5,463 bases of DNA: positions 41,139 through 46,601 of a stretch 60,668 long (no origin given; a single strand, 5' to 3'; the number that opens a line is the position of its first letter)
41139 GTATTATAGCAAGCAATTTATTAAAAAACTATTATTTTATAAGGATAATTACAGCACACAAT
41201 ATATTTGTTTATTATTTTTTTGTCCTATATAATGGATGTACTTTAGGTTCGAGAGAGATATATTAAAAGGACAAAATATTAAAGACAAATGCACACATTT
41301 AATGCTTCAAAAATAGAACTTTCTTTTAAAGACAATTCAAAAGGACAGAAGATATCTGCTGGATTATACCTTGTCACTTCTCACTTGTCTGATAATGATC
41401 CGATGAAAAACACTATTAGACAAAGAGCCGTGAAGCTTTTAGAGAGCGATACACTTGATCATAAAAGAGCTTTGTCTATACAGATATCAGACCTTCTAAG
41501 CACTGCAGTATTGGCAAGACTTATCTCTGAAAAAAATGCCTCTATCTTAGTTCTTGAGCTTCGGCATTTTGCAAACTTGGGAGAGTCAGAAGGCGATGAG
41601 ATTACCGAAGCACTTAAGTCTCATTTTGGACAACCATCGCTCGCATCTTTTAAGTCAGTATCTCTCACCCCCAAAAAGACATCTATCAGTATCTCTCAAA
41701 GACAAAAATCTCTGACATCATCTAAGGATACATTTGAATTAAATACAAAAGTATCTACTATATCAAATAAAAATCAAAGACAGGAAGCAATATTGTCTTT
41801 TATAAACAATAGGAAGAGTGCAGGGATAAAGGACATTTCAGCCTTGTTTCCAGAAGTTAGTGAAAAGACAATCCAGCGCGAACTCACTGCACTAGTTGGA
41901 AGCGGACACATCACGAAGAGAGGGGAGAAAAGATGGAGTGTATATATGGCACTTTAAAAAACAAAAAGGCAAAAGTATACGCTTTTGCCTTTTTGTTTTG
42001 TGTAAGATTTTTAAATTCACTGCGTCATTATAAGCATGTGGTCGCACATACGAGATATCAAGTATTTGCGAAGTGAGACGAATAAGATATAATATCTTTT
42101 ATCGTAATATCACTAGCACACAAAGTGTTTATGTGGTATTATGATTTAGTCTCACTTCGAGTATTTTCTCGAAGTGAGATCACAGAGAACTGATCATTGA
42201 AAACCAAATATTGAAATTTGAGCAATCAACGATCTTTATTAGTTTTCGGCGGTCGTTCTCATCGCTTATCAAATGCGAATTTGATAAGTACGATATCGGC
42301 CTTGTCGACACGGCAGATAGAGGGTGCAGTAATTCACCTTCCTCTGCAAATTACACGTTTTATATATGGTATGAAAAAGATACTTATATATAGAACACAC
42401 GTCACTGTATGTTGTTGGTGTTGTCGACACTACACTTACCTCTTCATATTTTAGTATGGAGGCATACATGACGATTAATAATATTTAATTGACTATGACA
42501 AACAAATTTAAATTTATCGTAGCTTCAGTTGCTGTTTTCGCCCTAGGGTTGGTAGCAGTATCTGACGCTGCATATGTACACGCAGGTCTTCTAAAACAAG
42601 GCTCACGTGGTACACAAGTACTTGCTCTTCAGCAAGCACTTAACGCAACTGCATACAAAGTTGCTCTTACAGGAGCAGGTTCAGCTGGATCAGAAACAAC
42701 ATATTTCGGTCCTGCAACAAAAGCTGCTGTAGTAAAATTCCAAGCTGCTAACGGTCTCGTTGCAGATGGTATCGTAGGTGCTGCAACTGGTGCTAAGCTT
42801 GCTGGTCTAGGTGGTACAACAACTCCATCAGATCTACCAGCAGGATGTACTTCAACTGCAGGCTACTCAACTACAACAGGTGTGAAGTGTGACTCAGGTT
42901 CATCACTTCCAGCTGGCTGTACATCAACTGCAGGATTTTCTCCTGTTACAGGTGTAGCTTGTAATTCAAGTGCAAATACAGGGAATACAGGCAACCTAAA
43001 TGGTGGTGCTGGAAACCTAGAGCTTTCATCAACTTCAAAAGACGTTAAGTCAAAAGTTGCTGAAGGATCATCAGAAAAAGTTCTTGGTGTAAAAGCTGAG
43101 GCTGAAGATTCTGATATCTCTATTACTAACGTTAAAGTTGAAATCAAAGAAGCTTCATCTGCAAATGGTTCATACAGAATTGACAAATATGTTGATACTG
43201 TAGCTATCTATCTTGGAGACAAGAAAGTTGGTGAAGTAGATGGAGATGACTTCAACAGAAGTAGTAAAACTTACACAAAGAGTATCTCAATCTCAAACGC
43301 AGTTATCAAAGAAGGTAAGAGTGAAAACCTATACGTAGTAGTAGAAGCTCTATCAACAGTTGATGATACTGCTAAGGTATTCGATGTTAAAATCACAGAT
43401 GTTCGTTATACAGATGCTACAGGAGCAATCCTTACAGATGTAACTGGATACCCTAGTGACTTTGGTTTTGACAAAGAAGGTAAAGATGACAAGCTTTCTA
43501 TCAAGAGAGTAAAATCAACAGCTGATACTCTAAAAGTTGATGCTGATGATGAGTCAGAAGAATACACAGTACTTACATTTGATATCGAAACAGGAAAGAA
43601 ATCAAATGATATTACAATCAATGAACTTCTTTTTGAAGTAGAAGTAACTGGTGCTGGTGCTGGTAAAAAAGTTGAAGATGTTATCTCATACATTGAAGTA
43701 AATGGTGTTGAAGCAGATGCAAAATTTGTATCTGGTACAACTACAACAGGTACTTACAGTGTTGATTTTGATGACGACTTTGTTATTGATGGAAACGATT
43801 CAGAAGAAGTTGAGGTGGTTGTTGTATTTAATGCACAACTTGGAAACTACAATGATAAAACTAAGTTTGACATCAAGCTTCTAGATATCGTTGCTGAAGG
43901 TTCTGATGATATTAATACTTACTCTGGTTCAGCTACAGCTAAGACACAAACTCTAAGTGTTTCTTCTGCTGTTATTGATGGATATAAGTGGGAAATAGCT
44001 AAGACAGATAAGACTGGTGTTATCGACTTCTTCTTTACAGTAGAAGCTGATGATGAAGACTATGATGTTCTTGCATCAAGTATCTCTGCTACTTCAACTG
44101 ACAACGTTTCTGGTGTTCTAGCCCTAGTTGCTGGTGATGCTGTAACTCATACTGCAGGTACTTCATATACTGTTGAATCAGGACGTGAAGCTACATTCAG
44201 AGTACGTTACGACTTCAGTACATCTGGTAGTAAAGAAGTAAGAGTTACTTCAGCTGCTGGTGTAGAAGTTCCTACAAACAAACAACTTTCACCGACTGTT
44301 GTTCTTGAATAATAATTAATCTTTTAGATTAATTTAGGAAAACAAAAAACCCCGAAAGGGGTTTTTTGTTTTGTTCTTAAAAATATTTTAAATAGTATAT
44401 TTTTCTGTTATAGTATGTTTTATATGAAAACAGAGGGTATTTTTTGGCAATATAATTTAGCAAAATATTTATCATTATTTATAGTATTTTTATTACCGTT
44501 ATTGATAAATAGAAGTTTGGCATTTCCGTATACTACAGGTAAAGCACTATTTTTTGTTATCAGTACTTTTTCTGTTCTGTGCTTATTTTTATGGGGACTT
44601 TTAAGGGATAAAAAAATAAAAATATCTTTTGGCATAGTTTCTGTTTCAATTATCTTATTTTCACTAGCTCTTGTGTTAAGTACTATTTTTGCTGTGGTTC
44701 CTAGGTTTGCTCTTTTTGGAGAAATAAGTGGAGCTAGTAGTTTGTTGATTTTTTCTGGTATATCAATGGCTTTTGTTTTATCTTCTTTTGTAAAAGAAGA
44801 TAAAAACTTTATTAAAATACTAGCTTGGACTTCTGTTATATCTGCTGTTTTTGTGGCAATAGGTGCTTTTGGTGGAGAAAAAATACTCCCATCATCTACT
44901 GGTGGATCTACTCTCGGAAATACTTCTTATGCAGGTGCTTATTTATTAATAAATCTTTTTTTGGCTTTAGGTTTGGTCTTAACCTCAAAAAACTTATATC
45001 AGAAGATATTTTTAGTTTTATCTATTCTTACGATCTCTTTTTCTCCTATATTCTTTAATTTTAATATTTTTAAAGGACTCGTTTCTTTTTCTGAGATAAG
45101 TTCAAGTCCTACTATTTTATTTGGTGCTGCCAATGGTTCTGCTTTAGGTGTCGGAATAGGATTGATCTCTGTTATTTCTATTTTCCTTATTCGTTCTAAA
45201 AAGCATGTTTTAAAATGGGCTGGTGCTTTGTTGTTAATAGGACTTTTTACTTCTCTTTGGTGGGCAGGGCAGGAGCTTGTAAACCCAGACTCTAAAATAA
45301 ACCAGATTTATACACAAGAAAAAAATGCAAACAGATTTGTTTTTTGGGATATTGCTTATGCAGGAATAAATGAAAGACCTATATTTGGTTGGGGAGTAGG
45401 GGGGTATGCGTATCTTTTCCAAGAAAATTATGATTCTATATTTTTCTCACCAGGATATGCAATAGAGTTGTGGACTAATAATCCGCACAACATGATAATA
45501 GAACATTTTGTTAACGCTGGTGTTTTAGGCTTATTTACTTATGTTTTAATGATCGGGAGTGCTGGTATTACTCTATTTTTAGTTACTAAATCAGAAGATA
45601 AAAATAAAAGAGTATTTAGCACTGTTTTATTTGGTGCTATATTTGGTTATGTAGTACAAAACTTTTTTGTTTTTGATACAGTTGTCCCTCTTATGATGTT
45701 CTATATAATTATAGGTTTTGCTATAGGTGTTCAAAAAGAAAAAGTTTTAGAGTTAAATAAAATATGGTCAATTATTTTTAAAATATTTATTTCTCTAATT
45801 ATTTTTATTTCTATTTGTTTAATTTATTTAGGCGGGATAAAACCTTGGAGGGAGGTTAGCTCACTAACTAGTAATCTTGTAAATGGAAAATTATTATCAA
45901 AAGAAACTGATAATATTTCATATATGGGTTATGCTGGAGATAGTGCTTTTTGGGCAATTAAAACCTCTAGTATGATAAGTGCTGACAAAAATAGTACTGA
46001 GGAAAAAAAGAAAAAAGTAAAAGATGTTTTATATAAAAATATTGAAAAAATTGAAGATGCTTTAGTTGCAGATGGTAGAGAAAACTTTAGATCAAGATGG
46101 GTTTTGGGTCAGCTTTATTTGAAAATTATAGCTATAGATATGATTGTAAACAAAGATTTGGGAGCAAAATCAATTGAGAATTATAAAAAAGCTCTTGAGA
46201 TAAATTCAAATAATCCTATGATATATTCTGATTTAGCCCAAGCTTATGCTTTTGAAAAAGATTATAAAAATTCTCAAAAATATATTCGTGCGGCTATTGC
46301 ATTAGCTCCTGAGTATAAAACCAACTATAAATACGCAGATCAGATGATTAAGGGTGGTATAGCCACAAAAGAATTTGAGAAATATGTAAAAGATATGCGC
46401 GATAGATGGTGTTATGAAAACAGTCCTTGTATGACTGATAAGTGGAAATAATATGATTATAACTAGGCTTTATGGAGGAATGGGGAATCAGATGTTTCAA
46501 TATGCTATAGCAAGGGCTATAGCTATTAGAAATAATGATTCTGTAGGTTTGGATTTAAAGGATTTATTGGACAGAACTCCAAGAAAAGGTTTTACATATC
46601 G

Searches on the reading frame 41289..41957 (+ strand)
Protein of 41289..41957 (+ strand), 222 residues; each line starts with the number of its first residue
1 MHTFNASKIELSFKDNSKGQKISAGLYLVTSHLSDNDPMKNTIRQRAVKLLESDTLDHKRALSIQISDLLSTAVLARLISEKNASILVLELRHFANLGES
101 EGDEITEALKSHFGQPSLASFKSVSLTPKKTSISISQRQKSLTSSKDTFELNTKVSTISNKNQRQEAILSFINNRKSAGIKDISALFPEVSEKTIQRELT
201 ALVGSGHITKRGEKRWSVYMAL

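Call 59: search_protein_families(library=pfam, proteins=[window:41289-41957:+], max_evalue=0.001)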
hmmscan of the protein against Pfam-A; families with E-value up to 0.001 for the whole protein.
window:41289-41957:+ (222 aa): 1 family
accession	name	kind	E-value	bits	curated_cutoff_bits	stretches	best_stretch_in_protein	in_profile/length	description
PF08220.18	HTH_DeoR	-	2.9e-05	24.2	21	1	164-210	1-46/57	DeoR-like helix-turn-helix domain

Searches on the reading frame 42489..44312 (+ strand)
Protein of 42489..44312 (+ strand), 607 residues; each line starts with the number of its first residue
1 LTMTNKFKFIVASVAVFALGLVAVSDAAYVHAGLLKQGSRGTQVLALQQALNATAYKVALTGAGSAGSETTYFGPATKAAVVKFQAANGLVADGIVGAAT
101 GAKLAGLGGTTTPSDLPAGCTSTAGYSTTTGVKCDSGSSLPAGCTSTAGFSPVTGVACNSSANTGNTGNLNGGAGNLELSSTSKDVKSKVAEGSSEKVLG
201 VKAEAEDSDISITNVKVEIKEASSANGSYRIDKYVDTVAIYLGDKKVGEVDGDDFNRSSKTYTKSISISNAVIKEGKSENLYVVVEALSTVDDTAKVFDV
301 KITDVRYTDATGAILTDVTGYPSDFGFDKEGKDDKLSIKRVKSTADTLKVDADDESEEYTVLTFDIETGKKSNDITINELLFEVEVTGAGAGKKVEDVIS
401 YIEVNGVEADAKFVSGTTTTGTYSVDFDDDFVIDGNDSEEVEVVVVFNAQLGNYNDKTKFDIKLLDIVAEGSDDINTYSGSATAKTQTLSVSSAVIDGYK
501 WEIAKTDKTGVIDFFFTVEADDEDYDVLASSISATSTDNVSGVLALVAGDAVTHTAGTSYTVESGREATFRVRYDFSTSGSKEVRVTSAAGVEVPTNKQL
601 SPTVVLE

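Call 59: search_protein_families(library=pfam, proteins=[window:42489-44312:+], max_evalue=0.001)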
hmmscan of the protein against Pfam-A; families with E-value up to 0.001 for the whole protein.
window:42489-44312:+ (607 aa): 1 family
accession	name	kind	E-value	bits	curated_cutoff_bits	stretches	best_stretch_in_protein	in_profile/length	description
PF01471.23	PG_binding_1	-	2.4e-14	53.7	23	1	40-104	1-57/57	Putative peptidoglycan binding domain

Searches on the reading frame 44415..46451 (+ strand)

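Call 59: search_protein_families(library=pfam, proteins=[window:44415-46451:+], max_evalue=0.001)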
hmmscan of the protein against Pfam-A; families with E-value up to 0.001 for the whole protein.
window:44415-46451:+ (678 aa): 3 families
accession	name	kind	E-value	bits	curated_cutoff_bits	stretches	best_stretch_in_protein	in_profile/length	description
PF04932.20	Wzy_C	-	2.8e-12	47.1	31.7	1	234-377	10-149/149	O-Antigen ligase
PF13414.12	TPR_11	-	1.1e-06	28.7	26.8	1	585-612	12-39/42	TPR repeat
PF07719.23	TPR_2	-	8.8e-05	22.8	27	0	603-634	3-34/34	Tetratricopeptide repeat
